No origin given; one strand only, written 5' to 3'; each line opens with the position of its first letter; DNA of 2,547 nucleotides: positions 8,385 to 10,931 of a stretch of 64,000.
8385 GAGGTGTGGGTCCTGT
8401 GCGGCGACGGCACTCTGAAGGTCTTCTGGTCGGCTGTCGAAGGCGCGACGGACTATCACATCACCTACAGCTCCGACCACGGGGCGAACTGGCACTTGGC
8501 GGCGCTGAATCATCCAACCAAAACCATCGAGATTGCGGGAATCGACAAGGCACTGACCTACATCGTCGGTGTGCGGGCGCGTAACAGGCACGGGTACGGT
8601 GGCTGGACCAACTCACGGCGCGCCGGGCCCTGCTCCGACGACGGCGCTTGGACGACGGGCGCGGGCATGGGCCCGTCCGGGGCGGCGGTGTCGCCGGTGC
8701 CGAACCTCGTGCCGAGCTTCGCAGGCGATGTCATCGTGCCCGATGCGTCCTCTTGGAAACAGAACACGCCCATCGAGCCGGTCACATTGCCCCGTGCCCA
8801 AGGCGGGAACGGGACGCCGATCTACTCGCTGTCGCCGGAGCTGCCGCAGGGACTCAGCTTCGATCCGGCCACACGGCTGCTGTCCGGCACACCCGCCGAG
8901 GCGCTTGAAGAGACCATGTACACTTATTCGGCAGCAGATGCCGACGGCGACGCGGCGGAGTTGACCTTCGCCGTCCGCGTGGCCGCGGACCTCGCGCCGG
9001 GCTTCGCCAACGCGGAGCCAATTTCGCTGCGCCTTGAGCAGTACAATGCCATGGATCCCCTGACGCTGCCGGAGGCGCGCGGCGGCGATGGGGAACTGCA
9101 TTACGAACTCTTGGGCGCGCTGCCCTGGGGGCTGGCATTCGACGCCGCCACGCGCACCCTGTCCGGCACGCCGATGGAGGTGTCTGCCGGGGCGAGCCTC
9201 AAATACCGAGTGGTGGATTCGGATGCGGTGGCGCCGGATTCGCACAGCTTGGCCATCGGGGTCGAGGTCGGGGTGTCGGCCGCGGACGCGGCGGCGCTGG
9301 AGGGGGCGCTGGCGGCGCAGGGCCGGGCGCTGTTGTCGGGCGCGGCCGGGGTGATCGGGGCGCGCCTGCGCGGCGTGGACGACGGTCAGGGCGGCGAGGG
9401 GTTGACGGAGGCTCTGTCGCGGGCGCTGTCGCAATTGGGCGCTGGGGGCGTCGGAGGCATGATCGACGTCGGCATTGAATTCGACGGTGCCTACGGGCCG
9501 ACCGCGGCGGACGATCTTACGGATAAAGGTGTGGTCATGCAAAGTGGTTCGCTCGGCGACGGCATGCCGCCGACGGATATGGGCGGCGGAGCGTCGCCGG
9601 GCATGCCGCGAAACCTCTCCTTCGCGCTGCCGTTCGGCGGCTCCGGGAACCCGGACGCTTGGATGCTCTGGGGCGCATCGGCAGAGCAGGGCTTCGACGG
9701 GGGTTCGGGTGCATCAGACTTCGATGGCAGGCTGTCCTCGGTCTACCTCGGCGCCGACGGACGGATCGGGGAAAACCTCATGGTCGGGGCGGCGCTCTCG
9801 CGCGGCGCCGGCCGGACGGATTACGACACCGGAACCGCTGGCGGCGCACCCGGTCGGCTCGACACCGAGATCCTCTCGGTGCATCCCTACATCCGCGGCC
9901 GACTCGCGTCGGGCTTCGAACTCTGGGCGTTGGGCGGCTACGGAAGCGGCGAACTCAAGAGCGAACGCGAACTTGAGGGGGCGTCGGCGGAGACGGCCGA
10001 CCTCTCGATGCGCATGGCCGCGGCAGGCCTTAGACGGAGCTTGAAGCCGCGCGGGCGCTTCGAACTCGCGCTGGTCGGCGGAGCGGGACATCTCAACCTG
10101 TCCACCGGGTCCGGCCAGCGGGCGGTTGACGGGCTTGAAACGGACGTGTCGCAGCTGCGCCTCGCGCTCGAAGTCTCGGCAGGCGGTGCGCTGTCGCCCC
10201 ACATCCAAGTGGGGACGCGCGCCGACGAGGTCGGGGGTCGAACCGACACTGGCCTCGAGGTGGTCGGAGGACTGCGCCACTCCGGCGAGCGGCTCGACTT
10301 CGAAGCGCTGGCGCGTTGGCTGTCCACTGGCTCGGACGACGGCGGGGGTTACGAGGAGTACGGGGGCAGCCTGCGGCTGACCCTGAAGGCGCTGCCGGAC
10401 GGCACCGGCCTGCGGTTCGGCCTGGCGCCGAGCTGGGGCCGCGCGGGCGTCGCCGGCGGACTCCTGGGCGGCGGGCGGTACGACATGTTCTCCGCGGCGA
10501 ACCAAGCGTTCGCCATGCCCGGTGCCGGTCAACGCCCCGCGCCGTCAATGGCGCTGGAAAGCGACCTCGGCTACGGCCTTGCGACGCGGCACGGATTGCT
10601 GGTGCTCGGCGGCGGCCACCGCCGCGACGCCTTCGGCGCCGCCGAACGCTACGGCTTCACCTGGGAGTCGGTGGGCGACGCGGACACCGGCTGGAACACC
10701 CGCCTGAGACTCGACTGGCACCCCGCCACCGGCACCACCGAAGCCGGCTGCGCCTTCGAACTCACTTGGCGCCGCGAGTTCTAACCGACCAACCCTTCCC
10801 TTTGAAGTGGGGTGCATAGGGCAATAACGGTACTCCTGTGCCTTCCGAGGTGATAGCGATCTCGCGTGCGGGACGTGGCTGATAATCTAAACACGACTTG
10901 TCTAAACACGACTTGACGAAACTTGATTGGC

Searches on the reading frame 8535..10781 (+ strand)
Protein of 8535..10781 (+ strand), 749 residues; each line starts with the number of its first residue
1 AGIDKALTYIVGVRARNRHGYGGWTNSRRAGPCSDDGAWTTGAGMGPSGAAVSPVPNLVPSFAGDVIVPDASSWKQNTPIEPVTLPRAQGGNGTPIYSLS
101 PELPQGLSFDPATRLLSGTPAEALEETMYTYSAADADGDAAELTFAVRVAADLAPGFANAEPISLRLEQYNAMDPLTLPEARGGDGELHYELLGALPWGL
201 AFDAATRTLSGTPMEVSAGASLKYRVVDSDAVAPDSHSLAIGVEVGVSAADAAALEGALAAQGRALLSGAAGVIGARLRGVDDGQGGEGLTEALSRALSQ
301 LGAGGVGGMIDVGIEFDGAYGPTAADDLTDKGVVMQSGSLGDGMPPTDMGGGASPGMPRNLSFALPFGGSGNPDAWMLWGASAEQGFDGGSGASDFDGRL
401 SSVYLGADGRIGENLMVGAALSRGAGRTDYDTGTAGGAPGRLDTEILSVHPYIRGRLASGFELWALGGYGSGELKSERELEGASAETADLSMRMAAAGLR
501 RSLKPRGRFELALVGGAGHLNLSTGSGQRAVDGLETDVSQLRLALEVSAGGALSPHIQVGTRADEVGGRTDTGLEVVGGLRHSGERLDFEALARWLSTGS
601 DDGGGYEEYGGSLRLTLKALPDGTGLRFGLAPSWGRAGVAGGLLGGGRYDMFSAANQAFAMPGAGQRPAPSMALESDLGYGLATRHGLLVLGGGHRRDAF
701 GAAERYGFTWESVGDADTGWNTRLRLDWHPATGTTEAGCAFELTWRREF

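Call 10: search_protein_families(library=pfam, proteins=[window:8535-10781:+], max_evalue=10)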
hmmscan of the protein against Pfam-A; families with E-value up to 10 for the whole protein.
window:8535-10781:+ (749 aa): 2 families
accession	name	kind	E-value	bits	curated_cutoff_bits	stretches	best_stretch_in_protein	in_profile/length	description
PF05345.18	He_PIG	-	7.5e-16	58.8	24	2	72-149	11-95/96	Putative Ig domain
PF03797.25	Autotransporter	-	1.5e-09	38.4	26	1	384-492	9-115/255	Autotransporter beta-domain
